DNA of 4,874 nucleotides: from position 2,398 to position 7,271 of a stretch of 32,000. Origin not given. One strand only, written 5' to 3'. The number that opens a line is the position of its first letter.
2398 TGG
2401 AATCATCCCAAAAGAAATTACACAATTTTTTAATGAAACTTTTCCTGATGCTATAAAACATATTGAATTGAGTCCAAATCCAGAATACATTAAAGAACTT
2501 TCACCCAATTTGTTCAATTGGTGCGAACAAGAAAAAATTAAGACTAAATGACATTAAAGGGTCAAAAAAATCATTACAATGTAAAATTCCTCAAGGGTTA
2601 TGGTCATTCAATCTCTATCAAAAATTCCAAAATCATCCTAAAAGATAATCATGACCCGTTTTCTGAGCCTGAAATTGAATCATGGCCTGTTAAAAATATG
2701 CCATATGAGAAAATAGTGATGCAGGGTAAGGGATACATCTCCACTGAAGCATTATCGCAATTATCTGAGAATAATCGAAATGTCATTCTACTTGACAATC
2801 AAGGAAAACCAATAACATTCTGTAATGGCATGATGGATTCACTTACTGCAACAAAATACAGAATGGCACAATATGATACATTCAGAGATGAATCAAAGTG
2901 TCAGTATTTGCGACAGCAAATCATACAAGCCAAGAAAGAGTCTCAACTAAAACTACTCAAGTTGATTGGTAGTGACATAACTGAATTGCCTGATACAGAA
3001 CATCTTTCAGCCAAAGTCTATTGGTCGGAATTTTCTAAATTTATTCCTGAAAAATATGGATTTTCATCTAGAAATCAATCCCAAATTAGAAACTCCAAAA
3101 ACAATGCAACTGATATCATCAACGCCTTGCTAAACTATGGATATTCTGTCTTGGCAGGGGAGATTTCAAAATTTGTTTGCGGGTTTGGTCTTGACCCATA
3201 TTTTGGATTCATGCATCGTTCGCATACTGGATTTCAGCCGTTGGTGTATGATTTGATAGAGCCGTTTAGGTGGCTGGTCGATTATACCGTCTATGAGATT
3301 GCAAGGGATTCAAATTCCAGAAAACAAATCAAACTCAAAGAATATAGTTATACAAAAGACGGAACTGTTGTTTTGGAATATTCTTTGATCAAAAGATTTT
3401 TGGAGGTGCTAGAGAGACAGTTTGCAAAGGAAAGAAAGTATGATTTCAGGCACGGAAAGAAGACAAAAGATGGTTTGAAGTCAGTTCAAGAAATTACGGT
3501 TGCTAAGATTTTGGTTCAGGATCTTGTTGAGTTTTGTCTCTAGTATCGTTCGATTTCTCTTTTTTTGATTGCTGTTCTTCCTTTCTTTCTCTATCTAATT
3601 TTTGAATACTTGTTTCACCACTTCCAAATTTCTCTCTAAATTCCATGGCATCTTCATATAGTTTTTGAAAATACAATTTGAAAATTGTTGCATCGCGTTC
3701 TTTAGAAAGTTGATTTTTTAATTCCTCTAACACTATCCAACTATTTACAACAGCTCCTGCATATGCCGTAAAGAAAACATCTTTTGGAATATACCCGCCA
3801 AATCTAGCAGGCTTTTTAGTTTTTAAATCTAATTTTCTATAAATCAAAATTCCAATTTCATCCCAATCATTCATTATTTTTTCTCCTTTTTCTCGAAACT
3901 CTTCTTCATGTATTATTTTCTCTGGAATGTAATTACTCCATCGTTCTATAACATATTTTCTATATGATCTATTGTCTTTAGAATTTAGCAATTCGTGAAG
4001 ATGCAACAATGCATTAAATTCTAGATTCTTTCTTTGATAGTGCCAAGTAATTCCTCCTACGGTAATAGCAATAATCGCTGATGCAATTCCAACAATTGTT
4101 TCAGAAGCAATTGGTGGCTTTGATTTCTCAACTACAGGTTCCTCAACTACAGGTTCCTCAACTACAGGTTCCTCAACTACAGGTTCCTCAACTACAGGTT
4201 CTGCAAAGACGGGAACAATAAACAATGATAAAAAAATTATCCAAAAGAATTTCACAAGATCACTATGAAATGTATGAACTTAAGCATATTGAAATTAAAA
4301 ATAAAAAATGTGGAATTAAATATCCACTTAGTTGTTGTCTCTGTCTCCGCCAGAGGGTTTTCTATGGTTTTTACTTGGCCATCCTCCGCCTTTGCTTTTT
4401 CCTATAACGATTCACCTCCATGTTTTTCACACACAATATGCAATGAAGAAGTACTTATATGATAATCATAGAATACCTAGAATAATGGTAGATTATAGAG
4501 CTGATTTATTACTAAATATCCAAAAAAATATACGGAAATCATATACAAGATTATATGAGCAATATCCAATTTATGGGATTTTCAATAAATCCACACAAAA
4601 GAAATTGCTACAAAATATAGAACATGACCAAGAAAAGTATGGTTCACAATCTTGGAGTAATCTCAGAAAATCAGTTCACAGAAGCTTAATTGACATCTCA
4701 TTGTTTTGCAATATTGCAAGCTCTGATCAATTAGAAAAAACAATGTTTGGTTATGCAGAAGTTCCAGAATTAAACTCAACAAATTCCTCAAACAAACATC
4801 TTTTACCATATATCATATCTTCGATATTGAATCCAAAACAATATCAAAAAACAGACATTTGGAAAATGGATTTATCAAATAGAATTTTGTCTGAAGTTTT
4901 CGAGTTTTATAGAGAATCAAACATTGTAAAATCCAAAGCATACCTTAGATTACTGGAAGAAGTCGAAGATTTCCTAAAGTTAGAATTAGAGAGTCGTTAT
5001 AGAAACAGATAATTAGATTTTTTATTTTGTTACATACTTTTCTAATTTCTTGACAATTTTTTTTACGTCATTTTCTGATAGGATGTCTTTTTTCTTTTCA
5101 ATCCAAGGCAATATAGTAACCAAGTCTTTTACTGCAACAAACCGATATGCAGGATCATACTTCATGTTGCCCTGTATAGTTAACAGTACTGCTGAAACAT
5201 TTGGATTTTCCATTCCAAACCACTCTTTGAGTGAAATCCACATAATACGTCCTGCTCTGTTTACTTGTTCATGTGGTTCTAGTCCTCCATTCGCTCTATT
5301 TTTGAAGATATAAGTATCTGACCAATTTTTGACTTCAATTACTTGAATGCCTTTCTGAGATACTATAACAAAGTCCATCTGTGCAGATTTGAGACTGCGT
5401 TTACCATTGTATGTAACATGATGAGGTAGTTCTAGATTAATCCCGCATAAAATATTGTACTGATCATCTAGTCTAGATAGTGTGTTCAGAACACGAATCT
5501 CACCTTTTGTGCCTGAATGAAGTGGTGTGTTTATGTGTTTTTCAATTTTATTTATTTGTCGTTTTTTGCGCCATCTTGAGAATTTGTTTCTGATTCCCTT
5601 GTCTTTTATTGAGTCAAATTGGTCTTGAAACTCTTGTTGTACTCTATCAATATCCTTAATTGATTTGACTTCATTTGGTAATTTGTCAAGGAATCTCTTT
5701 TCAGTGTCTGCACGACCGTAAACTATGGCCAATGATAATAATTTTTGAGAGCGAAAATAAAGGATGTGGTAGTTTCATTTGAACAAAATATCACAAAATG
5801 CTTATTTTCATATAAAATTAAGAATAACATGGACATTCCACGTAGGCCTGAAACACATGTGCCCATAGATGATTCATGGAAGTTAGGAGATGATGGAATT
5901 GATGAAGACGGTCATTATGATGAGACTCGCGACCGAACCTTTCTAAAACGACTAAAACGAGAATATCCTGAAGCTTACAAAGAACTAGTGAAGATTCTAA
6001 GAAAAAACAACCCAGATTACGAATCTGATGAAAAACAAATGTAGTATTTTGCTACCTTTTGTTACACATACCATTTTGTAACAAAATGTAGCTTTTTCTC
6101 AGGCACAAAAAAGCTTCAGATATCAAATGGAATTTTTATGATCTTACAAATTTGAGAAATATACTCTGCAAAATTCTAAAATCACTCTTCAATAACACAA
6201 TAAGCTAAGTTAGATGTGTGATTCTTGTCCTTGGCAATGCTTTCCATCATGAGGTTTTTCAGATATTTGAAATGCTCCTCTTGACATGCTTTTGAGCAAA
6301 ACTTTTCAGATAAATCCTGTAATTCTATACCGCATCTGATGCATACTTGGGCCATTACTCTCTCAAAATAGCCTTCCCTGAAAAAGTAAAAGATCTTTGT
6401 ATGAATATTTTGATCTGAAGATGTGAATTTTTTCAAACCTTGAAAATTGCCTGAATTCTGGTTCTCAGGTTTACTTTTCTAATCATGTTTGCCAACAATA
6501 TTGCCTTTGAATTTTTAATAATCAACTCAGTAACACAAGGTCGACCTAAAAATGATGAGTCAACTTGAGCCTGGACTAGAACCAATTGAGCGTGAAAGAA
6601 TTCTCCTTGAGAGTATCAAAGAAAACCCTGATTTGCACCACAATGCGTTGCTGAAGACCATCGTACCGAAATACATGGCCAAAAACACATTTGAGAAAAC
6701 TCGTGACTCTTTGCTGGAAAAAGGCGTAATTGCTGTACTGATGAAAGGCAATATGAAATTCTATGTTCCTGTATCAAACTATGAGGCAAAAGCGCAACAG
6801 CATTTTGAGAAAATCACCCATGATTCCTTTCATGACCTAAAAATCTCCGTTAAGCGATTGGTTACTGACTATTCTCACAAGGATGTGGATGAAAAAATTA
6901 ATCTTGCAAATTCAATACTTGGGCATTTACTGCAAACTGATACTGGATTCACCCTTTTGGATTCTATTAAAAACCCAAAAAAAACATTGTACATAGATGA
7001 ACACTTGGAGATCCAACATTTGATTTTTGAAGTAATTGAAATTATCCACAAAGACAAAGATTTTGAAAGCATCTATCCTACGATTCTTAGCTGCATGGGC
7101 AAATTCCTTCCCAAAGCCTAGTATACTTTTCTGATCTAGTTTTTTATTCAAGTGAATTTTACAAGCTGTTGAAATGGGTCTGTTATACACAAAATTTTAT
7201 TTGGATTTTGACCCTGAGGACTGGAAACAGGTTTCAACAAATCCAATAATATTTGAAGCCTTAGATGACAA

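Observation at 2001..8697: Solo cas1 heading a ~6.7-kb ORFan island right behind aEF-2: casposon-like context but no PolB, no cas2, no CRISPR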

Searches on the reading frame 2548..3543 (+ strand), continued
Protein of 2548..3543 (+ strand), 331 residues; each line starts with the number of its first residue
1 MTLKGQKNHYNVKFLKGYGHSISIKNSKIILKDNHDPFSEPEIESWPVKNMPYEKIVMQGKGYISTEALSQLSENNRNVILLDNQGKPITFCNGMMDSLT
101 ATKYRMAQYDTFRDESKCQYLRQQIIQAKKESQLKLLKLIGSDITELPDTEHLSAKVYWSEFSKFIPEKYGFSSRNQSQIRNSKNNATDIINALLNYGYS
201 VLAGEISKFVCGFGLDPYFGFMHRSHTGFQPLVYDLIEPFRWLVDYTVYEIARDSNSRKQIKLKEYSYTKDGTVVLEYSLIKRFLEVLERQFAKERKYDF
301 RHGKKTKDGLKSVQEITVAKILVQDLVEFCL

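Call 57: search_protein_families(library=padloc, proteins=[window:2548-3543:+], max_evalue=0.01)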
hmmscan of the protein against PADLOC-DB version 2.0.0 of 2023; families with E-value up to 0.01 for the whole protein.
window:2548-3543:+ (331 aa): 29 families (the best 25 are shown)
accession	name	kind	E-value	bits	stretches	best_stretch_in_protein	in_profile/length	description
PDLC01608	Cas1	-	1.2e-44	150.9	2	143-289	140-275/276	"CAS-I,CAS-II,CAS-III,CAS-IV,CAS-V,CAS-VI; acquisition_1"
PDLC01248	Cas1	-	2.8e-43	146.4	1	28-300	10-272/289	"CAS-I,CAS-II,CAS-III,CAS-IV,CAS-V,CAS-VI; acquisition_1"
PDLC00927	Cas1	-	7.8e-40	135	1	15-299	4-296/327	CRISPR-associated endonuclease Cas1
PDLC01449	Cas1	-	1.2e-37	127.7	1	28-311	11-269/285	"CAS-I,CAS-II,CAS-III,CAS-IV,CAS-V,CAS-VI; acquisition_1"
PDLC01249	Cas1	-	2.5e-37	126.7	1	15-257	3-241/246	"CAS-I,CAS-II,CAS-III,CAS-IV,CAS-V,CAS-VI; acquisition_1"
PDLC00928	Cas1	-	6.5e-34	115.4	1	43-298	27-290/315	Cas1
PDLC02064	Cas1a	-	5.8e-33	112.7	1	13-264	4-240/277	-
PDLC02066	Cas1b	-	1.5e-32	111.2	2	150-295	162-298/322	-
PDLC02061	Cas1_II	-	1.5e-31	107.6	1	56-262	66-258/335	-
PDLC02025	Cas1d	-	6.5e-31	106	1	25-326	16-308/316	-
PDLC01743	Cas1c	-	3.8e-29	99.9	2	143-329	153-331/337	-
PDLC00926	Cas1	-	1.3e-28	98.2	1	23-260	13-242/278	"CRISPR-associated endonuclease Cas1, subtype II/NMENI"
PDLC00923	Cas1c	-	1.6e-27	94.7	2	144-328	157-334/340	"CRISPR-associated endonuclease Cas1, subtype I-C/DVULG"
PDLC01333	Cas1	-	1.8e-27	94.4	1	55-261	37-238/270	"CAS-I,CAS-II,CAS-III,CAS-IV,CAS-V,CAS-VI; acquisition_1"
PDLC01747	Cas1g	-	2e-27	94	2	143-295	338-483/523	-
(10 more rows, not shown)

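Call 60: search_solved_structures(query=window:2548-3540:+, max_evalue=0.00001)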
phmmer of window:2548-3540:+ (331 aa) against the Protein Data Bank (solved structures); distinct sequences matched with E-value up to 0.00001: 7.
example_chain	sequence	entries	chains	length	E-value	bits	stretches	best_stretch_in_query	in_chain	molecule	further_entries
6opm_A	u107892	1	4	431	4.7e-29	105.1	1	12-266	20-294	CRISPR-associated endonuclease Cas1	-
4n06_A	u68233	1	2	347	3e-24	89.3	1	125-249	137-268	CRISPR-associated endonuclease Cas1 1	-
7cr6_A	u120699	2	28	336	3.7e-14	56.2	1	143-306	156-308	CRISPR-associated endonuclease Cas1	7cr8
7mi4_A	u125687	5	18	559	2.2e-10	43.8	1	150-296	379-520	CRISPR-associated exonuclease Cas4/endonuclease Cas1 fusion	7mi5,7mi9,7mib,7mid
8d3l_A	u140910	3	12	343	3.7e-10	43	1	183-329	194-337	CRISPR-associated endonuclease Cas1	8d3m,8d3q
8d3p_A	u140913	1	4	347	3.8e-10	43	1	183-329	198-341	CRISPR-associated endonuclease Cas1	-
7kft_D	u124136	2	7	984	6.8e-06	29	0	124-297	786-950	Cas6-RT-Cas1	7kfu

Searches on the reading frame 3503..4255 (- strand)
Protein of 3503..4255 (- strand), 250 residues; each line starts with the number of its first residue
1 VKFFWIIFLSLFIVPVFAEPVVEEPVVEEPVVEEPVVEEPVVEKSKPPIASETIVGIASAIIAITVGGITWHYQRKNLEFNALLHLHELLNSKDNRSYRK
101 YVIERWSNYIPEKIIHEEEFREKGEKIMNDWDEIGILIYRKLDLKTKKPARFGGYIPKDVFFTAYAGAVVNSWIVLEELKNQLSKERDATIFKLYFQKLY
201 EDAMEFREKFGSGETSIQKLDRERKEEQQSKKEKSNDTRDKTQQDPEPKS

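Call 4: search_protein_families(library=pfam, proteins=[window:3503-4255:-], max_evalue=0.1)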
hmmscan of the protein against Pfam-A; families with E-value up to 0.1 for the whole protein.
window:3503-4255:- (250 aa): 1 family
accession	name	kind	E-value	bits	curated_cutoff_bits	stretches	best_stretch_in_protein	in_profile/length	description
PF21136.3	MUS81-like_WH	-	0.047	14.5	27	0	127-152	48-73/86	Crossover junction endonuclease MUS81-like, winged helix domain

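Call 5: search_protein_families(library=ncbifam, proteins=[window:3503-4255:-], max_evalue=0.1)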
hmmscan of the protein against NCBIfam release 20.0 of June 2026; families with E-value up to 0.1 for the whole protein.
window:3503-4255:- (250 aa): 2 families
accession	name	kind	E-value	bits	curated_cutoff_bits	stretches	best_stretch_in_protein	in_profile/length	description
NF007949.0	PRK10668.1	equivalog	0.075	12.5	271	0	45-90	25-69/216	multidrug efflux transporter transcriptional repressor AcrR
NF007430.0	PRK09975.1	equivalog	0.076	12.1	274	0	38-84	18-63/220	acrEF/envCD operon transcriptional regulator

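Call 56: search_protein_families(library=phrogs, proteins=[window:3503-4255:-], max_evalue=0.01)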
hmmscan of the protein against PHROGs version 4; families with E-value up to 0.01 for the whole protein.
window:3503-4255:- (250 aa): 0 families

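Call 57: search_protein_families(library=padloc, proteins=[window:3503-4255:-], max_evalue=0.01)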
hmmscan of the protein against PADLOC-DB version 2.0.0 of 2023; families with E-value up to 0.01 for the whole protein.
window:3503-4255:- (250 aa): 0 families

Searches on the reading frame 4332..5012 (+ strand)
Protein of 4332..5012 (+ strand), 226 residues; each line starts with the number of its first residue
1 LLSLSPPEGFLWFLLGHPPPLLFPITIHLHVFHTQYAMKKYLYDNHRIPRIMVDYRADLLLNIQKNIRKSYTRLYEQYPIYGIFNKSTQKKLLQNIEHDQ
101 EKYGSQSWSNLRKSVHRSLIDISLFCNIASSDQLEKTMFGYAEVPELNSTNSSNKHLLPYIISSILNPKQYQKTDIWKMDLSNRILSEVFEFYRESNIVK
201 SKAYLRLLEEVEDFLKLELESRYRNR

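Call 4: search_protein_families(library=pfam, proteins=[window:4332-5012:+], max_evalue=0.1)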
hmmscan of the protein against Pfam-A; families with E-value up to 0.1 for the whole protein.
window:4332-5012:+ (226 aa): 0 families

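Call 5: search_protein_families(library=ncbifam, proteins=[window:4332-5012:+], max_evalue=0.1)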
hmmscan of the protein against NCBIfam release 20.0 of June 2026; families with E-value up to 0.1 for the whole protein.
window:4332-5012:+ (226 aa): 0 families

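Call 41: search_protein_families(library=pfam, proteins=[window:4443-5012:+], max_evalue=0.01)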
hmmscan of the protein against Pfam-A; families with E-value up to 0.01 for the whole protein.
window:4443-5012:+ (189 aa): 0 families

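Call 56: search_protein_families(library=phrogs, proteins=[window:4443-5012:+], max_evalue=0.01)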
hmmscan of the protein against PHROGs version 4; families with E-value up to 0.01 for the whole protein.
window:4443-5012:+ (189 aa): 0 families

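Call 57: search_protein_families(library=padloc, proteins=[window:4443-5012:+], max_evalue=0.01)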
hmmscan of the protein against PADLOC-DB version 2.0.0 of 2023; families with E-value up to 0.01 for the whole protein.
window:4443-5012:+ (189 aa): 0 families

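Call 63: find_homologous_proteins(query=window:4443-5009:+, max_evalue=0.001)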
Query window:4443-5009:+ (189 aa): 4 proteins with E <= 0.001 among 58 candidates.
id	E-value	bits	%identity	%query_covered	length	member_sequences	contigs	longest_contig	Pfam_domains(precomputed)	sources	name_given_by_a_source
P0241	4.0e-107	374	100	93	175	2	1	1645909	-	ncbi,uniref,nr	ncbi:hypothetical protein NsoK4_03505 [Nitrosopumilus sp. K4]|uniref:hypothetical protein n=1 Tax=Ni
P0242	7.4e-71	256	70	91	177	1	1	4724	-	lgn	-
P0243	3.6e-68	247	66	91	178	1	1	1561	-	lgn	-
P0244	6.2e-68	246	66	92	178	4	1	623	-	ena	-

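Call 64: find_encoding_contigs(protein=P0242, flank=5000, max_places=2)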
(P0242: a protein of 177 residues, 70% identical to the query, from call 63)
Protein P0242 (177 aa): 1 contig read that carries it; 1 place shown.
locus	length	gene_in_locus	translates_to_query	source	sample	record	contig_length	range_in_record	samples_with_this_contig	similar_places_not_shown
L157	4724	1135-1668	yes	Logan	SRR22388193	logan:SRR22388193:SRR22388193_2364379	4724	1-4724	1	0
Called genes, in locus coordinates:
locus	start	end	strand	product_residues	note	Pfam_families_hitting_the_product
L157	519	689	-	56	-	-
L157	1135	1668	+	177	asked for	-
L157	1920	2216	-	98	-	-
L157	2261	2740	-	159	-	-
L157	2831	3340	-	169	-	PF10107:Endonuc_Holl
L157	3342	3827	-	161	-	PF10107:Endonuc_Holl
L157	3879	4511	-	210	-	-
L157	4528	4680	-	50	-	-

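Call 65: find_encoding_contigs(protein=P0243, flank=5000, max_places=2)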
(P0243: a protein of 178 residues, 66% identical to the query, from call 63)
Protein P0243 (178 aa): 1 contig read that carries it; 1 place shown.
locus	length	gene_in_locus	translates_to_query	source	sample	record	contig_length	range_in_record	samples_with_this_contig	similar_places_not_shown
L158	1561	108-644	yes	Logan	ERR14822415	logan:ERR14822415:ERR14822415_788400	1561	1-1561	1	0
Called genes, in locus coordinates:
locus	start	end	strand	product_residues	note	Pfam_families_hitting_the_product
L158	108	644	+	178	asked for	-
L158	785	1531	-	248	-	-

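Call 82: predict_structure(alignment_id=A2)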
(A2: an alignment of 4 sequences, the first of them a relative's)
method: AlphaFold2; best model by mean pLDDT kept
length: 175 residues; sequences in the alignment: 4
mean_pLDDT: 42.4   pTM: 0.29
mean pLDDT of the five models: 42.4, 39.9, 38.7, 37.5, 34.5
residues with pLDDT >= 90: 0; 70-90: 0; 50-70: 19; < 50: 156
segments of 3 or more residues with pLDDT < 50: 1-49, 59-61, 63-123, 125-128, 141-175
pLDDT, mean of each block of 10 residues (from residue 1): 35 34 29 41 45 50 48 43 46 38 42 42 47 52 43 45 45 37
secondary structure, 60 per line:
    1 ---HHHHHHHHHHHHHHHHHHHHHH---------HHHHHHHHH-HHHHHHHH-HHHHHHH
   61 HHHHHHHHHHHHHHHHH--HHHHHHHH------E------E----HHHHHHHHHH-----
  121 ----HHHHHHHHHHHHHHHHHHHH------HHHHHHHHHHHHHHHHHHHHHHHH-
elements in order: H4-25 H35-43 H45-52 H54-77 H80-87 H106-115 H125-144 H151-174

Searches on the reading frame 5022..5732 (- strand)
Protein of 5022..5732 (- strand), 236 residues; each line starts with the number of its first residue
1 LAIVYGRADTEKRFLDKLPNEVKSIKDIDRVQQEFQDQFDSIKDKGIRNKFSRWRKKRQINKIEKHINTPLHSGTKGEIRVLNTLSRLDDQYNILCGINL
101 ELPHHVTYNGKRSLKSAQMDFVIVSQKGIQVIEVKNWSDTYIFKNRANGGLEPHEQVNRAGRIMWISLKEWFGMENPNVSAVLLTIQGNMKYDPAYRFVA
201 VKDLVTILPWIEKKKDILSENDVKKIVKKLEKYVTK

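Call 4: search_protein_families(library=pfam, proteins=[window:5022-5732:-], max_evalue=0.1)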
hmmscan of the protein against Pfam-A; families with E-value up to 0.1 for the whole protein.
window:5022-5732:- (236 aa): 1 family
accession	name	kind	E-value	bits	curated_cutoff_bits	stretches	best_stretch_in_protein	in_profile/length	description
PF08378.17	NERD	-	7.3e-12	46.2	22.1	1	73-164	1-91/111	Nuclease-related domain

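Call 5: search_protein_families(library=ncbifam, proteins=[window:5022-5732:-], max_evalue=0.1)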
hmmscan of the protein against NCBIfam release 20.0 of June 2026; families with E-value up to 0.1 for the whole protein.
window:5022-5732:- (236 aa): 1 family
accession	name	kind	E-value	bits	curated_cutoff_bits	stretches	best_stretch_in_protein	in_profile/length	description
NF047741.1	antiphage_MADS6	equivalog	1.1e-05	24.2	460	1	75-139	12-68/612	methylation-associated defense system protein kinase MAD6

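Call 56: search_protein_families(library=phrogs, proteins=[window:5022-5732:-], max_evalue=0.01)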
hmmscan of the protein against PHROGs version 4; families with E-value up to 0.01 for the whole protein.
window:5022-5732:- (236 aa): 1 family
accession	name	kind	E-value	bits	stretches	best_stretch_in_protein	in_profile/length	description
phrog_21557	-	unknown function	0.00011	22.9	1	58-146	20-96/249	-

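Call 57: search_protein_families(library=padloc, proteins=[window:5022-5732:-], max_evalue=0.01)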
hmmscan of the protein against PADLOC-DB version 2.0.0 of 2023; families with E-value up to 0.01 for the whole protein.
window:5022-5732:- (236 aa): 1 family
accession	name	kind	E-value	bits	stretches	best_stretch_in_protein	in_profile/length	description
PDLC01087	C3a187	-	0.0039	14.1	1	68-140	9-69/559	NERD+UvrD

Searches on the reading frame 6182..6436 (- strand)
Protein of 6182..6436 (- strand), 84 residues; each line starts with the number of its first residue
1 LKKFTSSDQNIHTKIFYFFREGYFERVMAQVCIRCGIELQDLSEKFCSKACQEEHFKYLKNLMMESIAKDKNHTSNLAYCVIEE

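Call 4: search_protein_families(library=pfam, proteins=[window:6182-6436:-], max_evalue=0.1)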
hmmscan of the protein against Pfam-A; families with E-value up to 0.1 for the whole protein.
window:6182-6436:- (84 aa): 4 families
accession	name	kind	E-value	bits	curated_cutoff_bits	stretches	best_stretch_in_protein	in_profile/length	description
PF04640.20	PLATZ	-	0.006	17.6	25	1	26-52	52-78/79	PLATZ transcription factor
PF09889.16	DUF2116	-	0.0096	16.3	26.8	1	32-60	6-33/59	Probable treble clef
PF01753.24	zf-MYND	-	0.039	14.5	22.7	1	31-58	13-34/39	MYND finger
PF06556.16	ASFV_p27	-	0.049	14.2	25.4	1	30-63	94-126/131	IAP-like protein p27 C-terminus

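Call 5: search_protein_families(library=ncbifam, proteins=[window:6182-6436:-], max_evalue=0.1)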
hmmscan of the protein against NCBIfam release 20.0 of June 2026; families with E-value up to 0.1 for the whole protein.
window:6182-6436:- (84 aa): 1 family
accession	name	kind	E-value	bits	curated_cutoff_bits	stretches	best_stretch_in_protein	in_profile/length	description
NF002768.0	PRK02842.1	equivalog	0.015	14.2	324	1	5-69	279-341/423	ferredoxin:protochlorophyllide reductase (ATP-dependent) subunit N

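Call 56: search_protein_families(library=phrogs, proteins=[window:6182-6436:-], max_evalue=0.01)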
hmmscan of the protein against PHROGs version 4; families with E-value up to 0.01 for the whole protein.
window:6182-6436:- (84 aa): 0 families

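Call 57: search_protein_families(library=padloc, proteins=[window:6182-6436:-], max_evalue=0.01)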
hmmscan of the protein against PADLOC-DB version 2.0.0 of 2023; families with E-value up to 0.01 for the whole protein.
window:6182-6436:- (84 aa): 0 families

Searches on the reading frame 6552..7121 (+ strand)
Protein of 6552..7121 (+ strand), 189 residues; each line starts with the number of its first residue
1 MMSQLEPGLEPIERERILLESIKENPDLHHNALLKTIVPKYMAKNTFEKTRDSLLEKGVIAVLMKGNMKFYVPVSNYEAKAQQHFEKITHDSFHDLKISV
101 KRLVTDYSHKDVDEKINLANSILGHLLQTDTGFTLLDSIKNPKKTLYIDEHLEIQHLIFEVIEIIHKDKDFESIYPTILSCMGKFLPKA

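Call 4: search_protein_families(library=pfam, proteins=[window:6552-7121:+], max_evalue=0.1)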
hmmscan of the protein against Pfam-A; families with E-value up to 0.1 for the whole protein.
window:6552-7121:+ (189 aa): 1 family
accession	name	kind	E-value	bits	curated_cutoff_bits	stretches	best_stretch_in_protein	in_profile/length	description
PF03965.22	Penicillinase_R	-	0.0091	16.8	22.6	1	14-114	4-108/115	Penicillinase repressor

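Call 5: search_protein_families(library=ncbifam, proteins=[window:6552-7121:+], max_evalue=0.1)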
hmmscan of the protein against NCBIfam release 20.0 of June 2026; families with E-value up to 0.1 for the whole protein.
window:6552-7121:+ (189 aa): 1 family
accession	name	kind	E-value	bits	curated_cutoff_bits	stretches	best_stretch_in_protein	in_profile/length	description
NF040728.1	MerB_rel_SaoL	equivalog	0.011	15.7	140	1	21-81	22-83/159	MerB-like organometallic lyase SaoL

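Call 56: search_protein_families(library=phrogs, proteins=[window:6552-7121:+], max_evalue=0.01)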
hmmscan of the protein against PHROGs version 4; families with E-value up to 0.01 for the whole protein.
window:6552-7121:+ (189 aa): 0 families

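Call 57: search_protein_families(library=padloc, proteins=[window:6552-7121:+], max_evalue=0.01)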
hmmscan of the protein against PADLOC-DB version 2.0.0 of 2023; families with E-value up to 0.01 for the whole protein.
window:6552-7121:+ (189 aa): 0 families
